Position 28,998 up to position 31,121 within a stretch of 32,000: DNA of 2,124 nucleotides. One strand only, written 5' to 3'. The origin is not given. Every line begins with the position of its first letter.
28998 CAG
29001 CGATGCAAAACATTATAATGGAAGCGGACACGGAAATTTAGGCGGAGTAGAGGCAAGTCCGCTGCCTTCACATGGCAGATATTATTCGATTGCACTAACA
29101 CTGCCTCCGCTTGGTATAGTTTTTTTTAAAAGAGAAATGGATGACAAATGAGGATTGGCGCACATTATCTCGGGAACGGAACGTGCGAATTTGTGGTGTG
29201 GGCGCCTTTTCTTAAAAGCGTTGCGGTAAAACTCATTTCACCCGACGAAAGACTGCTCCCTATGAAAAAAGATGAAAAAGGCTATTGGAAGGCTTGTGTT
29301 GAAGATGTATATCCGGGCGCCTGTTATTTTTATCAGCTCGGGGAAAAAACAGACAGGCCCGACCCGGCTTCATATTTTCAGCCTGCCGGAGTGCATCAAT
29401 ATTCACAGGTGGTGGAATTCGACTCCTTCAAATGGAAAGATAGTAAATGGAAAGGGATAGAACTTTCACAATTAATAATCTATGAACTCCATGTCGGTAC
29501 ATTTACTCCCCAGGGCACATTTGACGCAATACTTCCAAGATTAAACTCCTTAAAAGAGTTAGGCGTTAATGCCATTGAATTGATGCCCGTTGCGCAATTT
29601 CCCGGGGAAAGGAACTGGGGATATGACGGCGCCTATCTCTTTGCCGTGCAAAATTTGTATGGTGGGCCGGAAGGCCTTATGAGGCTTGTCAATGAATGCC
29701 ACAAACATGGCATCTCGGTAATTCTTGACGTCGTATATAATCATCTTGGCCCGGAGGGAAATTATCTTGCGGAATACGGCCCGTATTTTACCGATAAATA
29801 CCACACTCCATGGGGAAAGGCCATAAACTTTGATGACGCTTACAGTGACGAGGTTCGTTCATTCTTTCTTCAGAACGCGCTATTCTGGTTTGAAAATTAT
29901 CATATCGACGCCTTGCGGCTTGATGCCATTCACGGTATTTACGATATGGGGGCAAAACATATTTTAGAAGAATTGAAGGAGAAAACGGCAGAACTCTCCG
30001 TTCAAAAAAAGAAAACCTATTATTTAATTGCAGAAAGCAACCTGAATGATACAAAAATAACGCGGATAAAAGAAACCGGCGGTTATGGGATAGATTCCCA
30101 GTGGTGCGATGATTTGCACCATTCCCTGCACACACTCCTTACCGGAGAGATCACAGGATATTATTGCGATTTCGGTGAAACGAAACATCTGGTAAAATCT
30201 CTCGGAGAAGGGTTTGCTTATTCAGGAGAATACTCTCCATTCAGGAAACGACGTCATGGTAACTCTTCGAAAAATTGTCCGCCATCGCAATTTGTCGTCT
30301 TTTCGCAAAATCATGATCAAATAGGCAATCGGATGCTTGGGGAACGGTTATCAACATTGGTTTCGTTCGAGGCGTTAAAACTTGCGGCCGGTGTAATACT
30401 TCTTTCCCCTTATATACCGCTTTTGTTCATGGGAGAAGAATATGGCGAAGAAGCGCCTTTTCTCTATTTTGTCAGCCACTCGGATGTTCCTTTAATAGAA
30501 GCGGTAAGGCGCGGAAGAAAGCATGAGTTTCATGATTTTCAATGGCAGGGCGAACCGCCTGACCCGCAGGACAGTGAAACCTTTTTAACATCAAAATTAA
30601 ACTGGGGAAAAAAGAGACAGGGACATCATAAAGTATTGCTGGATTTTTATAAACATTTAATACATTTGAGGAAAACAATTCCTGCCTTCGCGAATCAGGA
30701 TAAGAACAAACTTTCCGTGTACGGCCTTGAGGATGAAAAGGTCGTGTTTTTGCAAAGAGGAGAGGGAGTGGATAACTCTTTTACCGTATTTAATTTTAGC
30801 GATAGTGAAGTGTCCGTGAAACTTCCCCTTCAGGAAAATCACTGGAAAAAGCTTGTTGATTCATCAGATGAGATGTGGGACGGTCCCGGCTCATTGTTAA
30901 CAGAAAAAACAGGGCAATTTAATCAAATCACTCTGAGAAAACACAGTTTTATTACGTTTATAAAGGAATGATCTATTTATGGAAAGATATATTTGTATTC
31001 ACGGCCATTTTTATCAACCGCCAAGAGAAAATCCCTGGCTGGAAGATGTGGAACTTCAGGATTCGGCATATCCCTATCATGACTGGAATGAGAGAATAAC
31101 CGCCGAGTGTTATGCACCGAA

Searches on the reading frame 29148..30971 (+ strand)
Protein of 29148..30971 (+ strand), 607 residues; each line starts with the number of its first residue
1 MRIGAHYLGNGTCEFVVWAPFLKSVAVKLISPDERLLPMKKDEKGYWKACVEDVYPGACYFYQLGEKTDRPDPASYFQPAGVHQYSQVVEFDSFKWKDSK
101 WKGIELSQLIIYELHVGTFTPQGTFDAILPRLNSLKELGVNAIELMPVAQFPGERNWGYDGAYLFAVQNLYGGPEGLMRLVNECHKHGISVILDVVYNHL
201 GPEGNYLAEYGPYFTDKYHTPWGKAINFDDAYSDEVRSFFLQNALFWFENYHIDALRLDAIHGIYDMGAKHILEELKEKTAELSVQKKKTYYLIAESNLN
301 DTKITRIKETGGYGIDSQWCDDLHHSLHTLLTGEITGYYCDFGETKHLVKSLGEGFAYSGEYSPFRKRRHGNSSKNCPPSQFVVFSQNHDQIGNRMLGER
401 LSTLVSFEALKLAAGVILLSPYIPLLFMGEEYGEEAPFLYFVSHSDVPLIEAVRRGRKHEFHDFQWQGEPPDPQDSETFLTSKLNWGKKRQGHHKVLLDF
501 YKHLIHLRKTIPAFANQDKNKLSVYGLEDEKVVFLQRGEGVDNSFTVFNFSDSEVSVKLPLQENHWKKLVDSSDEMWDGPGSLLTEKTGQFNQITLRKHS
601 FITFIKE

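Call 5: search_protein_families(library=pfam, proteins=[window:29148-30971:+])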
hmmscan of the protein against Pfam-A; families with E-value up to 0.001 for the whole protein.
window:29148-30971:+ (607 aa): 2 families
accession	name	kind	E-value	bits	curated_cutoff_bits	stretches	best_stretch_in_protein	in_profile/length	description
PF00128.31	Alpha-amylase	-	2.4e-24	86.9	22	2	99-209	10-101/446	Alpha amylase, catalytic domain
PF11941.14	DUF3459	-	1.4e-08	35.5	22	1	500-579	1-76/90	Domain of unknown function (DUF3459)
